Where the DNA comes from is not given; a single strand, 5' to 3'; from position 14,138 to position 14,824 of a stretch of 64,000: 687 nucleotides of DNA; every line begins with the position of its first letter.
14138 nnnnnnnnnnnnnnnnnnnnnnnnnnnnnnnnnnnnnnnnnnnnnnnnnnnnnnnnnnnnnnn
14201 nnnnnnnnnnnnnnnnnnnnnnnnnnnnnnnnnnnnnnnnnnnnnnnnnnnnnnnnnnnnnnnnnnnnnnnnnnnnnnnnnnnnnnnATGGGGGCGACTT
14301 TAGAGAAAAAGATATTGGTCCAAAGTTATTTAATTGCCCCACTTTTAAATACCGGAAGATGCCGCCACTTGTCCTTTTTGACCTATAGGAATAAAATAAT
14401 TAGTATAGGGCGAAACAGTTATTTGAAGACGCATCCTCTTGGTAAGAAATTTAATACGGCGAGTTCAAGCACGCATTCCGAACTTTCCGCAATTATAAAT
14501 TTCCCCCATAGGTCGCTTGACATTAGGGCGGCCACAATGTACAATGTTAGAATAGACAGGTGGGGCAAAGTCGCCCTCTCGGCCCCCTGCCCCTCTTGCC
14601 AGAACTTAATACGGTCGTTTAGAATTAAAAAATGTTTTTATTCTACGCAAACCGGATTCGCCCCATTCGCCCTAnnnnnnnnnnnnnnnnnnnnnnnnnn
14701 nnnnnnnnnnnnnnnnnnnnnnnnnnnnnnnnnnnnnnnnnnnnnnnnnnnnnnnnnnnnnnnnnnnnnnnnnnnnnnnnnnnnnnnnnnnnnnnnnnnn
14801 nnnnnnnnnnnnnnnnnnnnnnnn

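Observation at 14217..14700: Self-contained motif-bounded cassette with its own promoter and a deaminase-like ORF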

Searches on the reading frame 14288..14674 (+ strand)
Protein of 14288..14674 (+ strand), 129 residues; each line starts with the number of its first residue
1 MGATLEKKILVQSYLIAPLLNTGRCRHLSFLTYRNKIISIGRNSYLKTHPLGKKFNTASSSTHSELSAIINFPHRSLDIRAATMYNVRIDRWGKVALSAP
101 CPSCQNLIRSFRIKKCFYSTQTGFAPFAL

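Call 6: search_protein_families(library=pfam, proteins=[window:14288-14674:+], max_evalue=1)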
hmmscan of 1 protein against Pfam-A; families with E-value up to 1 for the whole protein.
window:14288-14674:+ (129 aa): 1 family
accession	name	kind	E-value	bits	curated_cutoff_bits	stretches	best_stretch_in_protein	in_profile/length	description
PF00383.29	dCMP_cyt_deam_1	-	1.3e-06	28.7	25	1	34-119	34-101/102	Cytidine and deoxycytidylate deaminase zinc-binding region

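Call 7: search_protein_families(library=phrogs, proteins=[window:14288-14674:+], max_evalue=0.01)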
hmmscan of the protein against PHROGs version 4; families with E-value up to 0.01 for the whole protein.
window:14288-14674:+ (129 aa): 2 families
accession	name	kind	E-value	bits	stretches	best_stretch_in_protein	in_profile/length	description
phrog_174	-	DNA, RNA and nucleotide metabolism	2.2e-10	41.7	1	34-121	146-226/384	dCMP deaminase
phrog_18355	-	DNA, RNA and nucleotide metabolism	0.00025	22.1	1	62-121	3-50/52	deoxycytidinylate deaminase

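Call 8: search_solved_structures(query=window:14288-14674:+, max_evalue=1, show_alignments=3)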
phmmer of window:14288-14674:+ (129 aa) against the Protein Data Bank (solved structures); distinct sequences matched with E-value up to 1: 1.
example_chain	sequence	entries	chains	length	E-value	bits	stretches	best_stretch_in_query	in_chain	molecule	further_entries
1vq2_A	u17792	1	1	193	0.21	14.7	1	46-119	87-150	DEOXYCYTIDYLATE DEAMINASE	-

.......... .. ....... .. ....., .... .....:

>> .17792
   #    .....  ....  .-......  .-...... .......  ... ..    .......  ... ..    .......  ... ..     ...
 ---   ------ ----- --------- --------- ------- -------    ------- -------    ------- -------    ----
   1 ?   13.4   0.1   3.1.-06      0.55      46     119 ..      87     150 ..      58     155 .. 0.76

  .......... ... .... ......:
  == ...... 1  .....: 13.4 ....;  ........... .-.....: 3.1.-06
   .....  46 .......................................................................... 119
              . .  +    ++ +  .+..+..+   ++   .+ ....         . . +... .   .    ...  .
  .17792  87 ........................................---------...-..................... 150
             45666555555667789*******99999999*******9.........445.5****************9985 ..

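Call 11: search_dna_similar(query=window:14288-14674:+, collection=phages, mode=protein, max_evalue=0.01, max_rows=30)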
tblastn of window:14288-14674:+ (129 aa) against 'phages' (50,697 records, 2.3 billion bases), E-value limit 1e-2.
Records with a match: 89; places in all: 90; records where one place covers at least 80% of the query: 4.
Best place of each record, by identity: <60% 89.
By first word of the organism name: Pseudomonas 47; Aeromonas 14; Xanthomonas 4; Salmonella 4; Agrobacterium 2; Caulobacter 2; Bacteriophage 2; Pectobacterium 2; Ralstonia 2; Stenotrophomonas 2; and 8 more.
By host as written in the record: Pseudomonas aeruginosa 23; - 8; Pseudomonas aeruginosa PAO1 8; Aeromonas hydrophila 6; Aeromonas sp. 5; Agrobacterium tumefaciens C58 2; Caulobacter crescentus CB15 2; Ralstonia solanacearum 2; and 28 more.
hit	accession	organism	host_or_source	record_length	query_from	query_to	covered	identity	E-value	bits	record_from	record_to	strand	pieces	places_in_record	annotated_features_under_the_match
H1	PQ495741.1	Aeromonas phage PhAER-4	Aeromonas sp.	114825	23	123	78%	35.5%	4e-11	64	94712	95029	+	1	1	hypothetical protein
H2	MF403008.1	Agrobacterium phage Atu_ph07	Agrobacterium tumefaciens C58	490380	26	119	73%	35.4%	7e-8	55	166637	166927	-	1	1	hypothetical protein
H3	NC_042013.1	Agrobacterium phage Atu_ph07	Agrobacterium tumefaciens C58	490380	26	119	73%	35.4%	7e-8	55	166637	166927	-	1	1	hypothetical protein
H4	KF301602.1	Caulobacter phage Cr30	Caulobacter crescentus CB15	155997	16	124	84%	30.3%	1e-5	49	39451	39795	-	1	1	hypothetical protein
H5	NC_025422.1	Caulobacter phage Cr30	Caulobacter crescentus CB15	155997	16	124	84%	30.3%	1e-5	49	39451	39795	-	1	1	hypothetical protein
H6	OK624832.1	Xanthomonas phage DES1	Xanthomonas sp.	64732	20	114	74%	33.7%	1e-5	49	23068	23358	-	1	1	cytidine and deoxycytidylate deaminase domain containing protein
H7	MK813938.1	Aeromonas phage 2L372X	Aeromonas hydrophila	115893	23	108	67%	35.9%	4e-7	53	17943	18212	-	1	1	2L372X_044: hypothetical protein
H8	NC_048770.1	Aeromonas phage 2L372X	Aeromonas hydrophila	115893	23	108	67%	35.9%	4e-7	53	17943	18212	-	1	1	2L372X_044: hypothetical protein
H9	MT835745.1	Bacteriophage sp.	human fecal samples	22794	18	119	79%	30.0%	6e-7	52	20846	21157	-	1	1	record has no annotation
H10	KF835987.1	Pectobacterium bacteriophage PM2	-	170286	1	119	92%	25.4%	6e-3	41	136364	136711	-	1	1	deoxycytidylate deaminase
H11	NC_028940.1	Pectobacterium bacteriophage PM2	-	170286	1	119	92%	25.4%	6e-3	41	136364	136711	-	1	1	dCMP deaminase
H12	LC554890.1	Ralstonia phage RP13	Ralstonia solanacearum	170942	24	119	74%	31.4%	3e-6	50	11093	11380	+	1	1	dCMP deaminase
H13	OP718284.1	Aeromonas phage vB_AceP_PAc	Aeromonas caviae AC-CY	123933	20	111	71%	32.7%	7e-7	52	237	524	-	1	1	hypothetical protein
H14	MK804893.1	Aeromonas phage 2L372D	Aeromonas hydrophila;Aeromonas ...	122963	23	111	69%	33.7%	5e-6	50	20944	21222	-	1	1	hypothetical protein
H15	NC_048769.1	Aeromonas phage 2L372D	Aeromonas hydrophila;Aeromonas ...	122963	23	111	69%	33.7%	5e-6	50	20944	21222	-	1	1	hypothetical protein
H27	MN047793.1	Xanthomonas phage Xoo-sp13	Xanthomonas oryzae pv. oryzae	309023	24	125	79%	26.9%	4e-4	44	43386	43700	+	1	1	none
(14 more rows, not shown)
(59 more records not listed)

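Call 14: find_related_loci(query=window:14288-14674:+, collection=viral_contigs, flank=10000)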
Query window:14288-14674:+ (129 aa) in viral_contigs; peptide patterns used: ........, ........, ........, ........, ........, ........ (x = any residue, [..] = any of these).
13 stretches matched a pattern, but none encodes a relative of the query by tblastn (E <= 1e-3).

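Call 16: find_homologous_proteins(query=window:14288-14674:+, max_evalue=0.001)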
Query window:14288-14674:+ (129 aa): 3 proteins with E <= 0.001 among 9 candidates.
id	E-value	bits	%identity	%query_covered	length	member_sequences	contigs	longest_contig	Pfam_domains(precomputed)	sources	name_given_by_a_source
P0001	8.1e-81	286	100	100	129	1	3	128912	PF00383.30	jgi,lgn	jgi:deoxycytidylate deaminase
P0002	1.1e-12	66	43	81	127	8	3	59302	PF00383.30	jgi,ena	-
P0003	9.5e-10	56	41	78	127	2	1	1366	PF00383.30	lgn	-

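Call 17: find_encoding_contigs(protein=P0001, flank=10000, max_places=6)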
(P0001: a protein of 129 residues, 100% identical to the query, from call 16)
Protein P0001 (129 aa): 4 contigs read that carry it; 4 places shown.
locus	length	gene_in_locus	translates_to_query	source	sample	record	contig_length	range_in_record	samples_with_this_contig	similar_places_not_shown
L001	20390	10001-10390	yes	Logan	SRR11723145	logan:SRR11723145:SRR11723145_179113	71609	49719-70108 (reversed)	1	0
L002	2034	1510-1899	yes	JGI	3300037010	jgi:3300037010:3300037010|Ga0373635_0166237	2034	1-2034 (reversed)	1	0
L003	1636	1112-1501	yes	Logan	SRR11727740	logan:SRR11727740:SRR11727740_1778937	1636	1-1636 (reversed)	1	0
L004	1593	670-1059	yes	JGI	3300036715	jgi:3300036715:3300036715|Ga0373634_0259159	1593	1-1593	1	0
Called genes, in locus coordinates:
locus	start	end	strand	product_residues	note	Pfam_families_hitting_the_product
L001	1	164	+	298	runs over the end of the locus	PF01145:Band_7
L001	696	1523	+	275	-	-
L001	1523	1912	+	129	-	-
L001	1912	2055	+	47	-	-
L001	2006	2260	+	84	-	-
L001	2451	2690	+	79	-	-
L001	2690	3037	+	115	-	-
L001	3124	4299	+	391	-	PF01139:RtcB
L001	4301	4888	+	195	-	PF02463:SMC_N (faint), PF13175:AAA_15 (weak), PF13304:AAA_21 (weak)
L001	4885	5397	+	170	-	PF00149:Metallophos (weak)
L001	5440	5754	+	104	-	-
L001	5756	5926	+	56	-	-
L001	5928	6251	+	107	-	-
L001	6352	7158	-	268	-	-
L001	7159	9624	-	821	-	-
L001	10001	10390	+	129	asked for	PF00383:dCMP_cyt_deam_1 (weak)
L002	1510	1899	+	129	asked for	PF00383:dCMP_cyt_deam_1 (weak)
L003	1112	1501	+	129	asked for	PF00383:dCMP_cyt_deam_1 (weak)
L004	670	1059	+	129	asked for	PF00383:dCMP_cyt_deam_1 (weak)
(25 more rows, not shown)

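Call 18: find_encoding_contigs(protein=P0002, flank=10000, max_places=6)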
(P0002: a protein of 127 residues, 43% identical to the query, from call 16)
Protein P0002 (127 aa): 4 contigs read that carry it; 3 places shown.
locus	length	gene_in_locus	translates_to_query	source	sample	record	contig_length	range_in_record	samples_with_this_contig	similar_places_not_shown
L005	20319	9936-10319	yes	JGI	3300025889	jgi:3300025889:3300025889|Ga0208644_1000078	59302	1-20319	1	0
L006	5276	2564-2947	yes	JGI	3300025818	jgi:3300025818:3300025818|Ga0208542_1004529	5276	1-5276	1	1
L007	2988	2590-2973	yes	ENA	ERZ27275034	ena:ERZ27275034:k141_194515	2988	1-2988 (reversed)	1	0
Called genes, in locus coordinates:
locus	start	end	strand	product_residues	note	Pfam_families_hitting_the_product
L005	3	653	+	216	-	?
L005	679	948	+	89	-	-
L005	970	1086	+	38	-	-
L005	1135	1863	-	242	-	-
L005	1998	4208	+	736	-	-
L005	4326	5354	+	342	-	PF26926:Phage_T4_rIIB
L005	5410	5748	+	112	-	-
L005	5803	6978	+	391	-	PF01068:DNA_ligase_A_M, PF14743:DNA_ligase_OB_2 (weak)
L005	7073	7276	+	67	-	-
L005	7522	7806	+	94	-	-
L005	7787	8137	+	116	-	-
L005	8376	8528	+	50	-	-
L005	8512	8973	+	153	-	-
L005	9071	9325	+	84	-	-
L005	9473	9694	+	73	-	-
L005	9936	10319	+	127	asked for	PF00383:dCMP_cyt_deam_1 (weak)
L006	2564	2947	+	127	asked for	PF00383:dCMP_cyt_deam_1 (weak)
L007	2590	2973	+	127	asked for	PF00383:dCMP_cyt_deam_1 (weak)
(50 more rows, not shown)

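Call 38: search_protein_representatives(protein=window:14288-14674:+)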
Query: 129 residues. Proteins with E-value up to 0.001 (for the whole library): 1904; up to 1e-10: 216; up to 1e-30: 3. The best 150 are listed.
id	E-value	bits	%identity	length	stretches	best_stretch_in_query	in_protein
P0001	2.6e-81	285.7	100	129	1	1-129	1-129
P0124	4.4e-34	133.2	51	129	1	5-122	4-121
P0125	9.2e-33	129.0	51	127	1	4-123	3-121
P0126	4.7e-28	113.7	50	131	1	3-123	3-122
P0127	3.5e-25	104.5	46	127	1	4-124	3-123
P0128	1.4e-24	102.6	51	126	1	22-125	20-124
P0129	4.9e-23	97.6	44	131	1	21-125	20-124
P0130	7.3e-23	97.0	48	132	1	5-124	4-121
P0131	2.1e-22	95.5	39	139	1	5-121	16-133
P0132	8.2e-22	93.6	42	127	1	5-123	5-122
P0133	2.6e-21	92.0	47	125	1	19-123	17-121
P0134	3.1e-21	91.7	37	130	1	1-123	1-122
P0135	5.8e-21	90.9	47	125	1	4-122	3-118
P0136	8.6e-21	90.3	42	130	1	5-124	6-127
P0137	1.5e-20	89.5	42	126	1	6-124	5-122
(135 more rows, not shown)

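Call 41: search_solved_structures(query=A1, max_evalue=0.01, show_alignments=2)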
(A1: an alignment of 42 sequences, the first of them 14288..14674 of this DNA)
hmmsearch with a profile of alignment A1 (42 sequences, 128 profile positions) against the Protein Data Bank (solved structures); distinct sequences matched with E-value up to 0.01: 6.
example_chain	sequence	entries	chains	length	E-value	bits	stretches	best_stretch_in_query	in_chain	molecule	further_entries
4p9c_A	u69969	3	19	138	6.3e-07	32.7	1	4-120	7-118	Deoxycytidylate deaminase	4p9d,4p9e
1vq2_A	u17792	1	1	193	6.4e-05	26.3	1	33-121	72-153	DEOXYCYTIDYLATE DEAMINASE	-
2w4l_A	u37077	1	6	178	0.00012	25.3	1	33-120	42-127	DEOXYCYTIDYLATE DEAMINASE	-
2hvv_A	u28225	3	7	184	0.00026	24.3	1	28-120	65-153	deoxycytidylate deaminase | Putative deoxycytidylate deaminase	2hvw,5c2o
7fh4_A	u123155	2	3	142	0.00042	23.6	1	30-119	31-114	CMP/dCMP-type deaminase domain-containing protein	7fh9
9hfq_A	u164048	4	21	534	0.0087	19.4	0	88-117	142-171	Cytidine and dCMP deaminase domain-containing protein 1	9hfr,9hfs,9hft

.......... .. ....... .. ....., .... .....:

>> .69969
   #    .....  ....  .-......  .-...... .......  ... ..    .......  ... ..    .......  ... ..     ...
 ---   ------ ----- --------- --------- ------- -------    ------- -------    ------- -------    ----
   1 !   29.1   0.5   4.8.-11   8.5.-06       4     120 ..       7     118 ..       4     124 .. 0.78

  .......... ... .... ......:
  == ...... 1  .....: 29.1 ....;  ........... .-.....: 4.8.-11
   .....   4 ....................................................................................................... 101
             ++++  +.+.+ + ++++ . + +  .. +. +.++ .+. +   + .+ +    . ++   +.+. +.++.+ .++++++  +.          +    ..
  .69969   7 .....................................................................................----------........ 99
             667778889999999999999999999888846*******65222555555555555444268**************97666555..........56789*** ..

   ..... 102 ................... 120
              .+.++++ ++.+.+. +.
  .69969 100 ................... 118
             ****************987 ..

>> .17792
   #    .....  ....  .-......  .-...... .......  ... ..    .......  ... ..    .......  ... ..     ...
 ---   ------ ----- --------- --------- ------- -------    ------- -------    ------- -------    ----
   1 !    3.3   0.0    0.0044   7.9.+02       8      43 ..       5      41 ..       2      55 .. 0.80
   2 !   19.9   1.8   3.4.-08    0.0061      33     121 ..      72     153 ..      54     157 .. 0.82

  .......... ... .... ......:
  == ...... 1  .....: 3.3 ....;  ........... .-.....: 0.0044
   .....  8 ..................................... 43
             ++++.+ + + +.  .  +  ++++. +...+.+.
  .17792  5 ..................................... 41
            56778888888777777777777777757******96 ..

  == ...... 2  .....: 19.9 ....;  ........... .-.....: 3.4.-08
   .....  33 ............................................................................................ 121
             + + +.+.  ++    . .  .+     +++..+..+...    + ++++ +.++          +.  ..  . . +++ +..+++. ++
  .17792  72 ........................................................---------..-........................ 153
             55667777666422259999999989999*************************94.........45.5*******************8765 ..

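Call 42: search_protein_families(library=ncbifam, alignment_id=A1, max_evalue=0.01)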
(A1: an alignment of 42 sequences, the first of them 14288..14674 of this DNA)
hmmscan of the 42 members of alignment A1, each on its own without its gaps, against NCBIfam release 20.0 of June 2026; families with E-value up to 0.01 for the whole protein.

A. member 1, window:14288-14674:+ (129 aa): 0 families

B. families by the number of members that match (of 42 scanned): 4 families
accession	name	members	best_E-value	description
TIGR01355.1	cyt_deam_dimer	1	0.0021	cytidine deaminase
TIGR02571.1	ComEB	1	0.0056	ComE operon protein 2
NF008113.2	PRK10860.1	1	0.0067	tRNA adenosine(34) deaminase TadA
NF041025.1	antiphage_deaminase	1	0.0074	anti-phage dCTP deaminase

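Call 43: predict_structure(alignment_id=A1)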
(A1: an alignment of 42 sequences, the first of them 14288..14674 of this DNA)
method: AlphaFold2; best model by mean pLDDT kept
length: 129 residues; sequences in the alignment: 42
mean_pLDDT: 90.6   pTM: 0.86
mean pLDDT of the five models: 90.6, 89.9, 89.9, 88.4, 88.1
residues with pLDDT >= 90: 93; 70-90: 28; 50-70: 7; < 50: 1
segments of 3 or more residues with pLDDT < 50: none
pLDDT, mean of each block of 10 residues (from residue 1): 85 93 82 96 86 77 92 90 97 95 95 97 95
secondary structure, 60 per line:
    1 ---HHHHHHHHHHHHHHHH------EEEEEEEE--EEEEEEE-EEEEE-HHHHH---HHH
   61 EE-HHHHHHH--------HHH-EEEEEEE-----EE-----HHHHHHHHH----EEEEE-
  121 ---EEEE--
elements in order: H4-19 E26-33 E36-42 E44-48 H50-54 H64-70 E83-89 H102-110 E115-119 E124-127

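Call 45: find_encoding_contigs(protein=P0124, flank=10000, max_places=4)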
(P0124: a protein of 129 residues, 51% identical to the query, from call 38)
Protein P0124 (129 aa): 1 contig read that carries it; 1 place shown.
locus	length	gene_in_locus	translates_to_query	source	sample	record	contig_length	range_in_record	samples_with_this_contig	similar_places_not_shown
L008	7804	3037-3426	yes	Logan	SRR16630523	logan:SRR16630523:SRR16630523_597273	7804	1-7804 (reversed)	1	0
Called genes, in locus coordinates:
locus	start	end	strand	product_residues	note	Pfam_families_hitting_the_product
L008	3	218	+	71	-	?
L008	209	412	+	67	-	-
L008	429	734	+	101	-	-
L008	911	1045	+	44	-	-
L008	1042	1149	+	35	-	-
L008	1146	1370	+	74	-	-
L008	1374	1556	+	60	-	-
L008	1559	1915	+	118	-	-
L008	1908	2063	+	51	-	-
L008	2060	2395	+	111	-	-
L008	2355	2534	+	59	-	-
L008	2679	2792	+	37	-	-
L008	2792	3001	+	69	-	-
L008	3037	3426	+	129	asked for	PF00383:dCMP_cyt_deam_1 (weak)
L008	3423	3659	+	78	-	-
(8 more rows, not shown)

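Call 46: fold_search(model_id=the predicted structure, library=pdb)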
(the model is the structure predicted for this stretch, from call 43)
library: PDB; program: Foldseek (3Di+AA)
matches with E <= 10: 392; with E <= 0.001: 32
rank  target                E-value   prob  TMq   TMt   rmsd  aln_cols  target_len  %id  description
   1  3oj6_C                4.8e-05  1.00  0.60  0.60   4.2       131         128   14  Crystal structure of Blasticidin S Deaminase from Coccidioides Immitis (released 2010-09-15)
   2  4p9e                  7.3e-05  1.00  0.63  0.64   3.7       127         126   18  Crystal structure of dCMP deaminase from the cyanophage S-TIM5 in apo form (released 2014-11-26)
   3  2z3g_D                7.3e-05  1.00  0.59  0.61   4.6       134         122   15  Crystal structure of blasticidin S deaminase (BSD) (released 2007-10-23)
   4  4p9c_H                8.3e-05  1.00  0.64  0.62   4.7       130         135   18  Crystal structure of dCMP deaminase from the cyanophage S-TIM5 in complex with dCMP and dUMP (released 2014-11-26)
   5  1wn6_B                1.0e-04  1.00  0.58  0.59   4.7       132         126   15  Crystal Structure of Blasticidin S Deaminase (BSD) Complexed with Tetrahedral Intermediate of Blasticidin S (released 2005-10-25)
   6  2z3j_D                1.2e-04  1.00  0.58  0.59   4.6       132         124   15  Crystal structure of blasticidin S deaminase (BSD) R90K mutant (released 2007-10-23)
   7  2z3j_C                1.2e-04  1.00  0.57  0.59   4.7       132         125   15  Crystal structure of blasticidin S deaminase (BSD) R90K mutant (released 2007-10-23)
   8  1wn5_A                1.2e-04  1.00  0.57  0.59   4.7       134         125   16  Crystal Structure of Blasticidin S Deaminase (BSD) Complexed with Cacodylic Acid (released 2005-10-25)
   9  2hvw_A                1.4e-04  1.00  0.62  0.56   4.3       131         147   16  Crystal structure of dCMP deaminase from Streptococcus mutans (released 2007-09-11)
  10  2w4l_B                1.6e-04  1.00  0.61  0.51   5.9       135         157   22  Human dCMP deaminase (released 2009-01-13)
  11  2hvw_B                1.9e-04  1.00  0.62  0.56   4.2       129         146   16  Crystal structure of dCMP deaminase from Streptococcus mutans (released 2007-09-11)
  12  5jfy_D                1.9e-04  1.00  0.54  0.58   5.7       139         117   16  Crystal structure of a plant cytidine deaminase (released 2017-04-26)
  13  4p9c_A                2.0e-04  1.00  0.62  0.59   4.0       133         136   16  Crystal structure of dCMP deaminase from the cyanophage S-TIM5 in complex with dCMP and dUMP (released 2014-11-26)
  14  2z3g_B                2.0e-04  1.00  0.59  0.59   4.6       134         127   15  Crystal structure of blasticidin S deaminase (BSD) (released 2007-10-23)
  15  2w4l_D                2.1e-04  1.00  0.57  0.50   5.9       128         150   20  Human dCMP deaminase (released 2009-01-13)
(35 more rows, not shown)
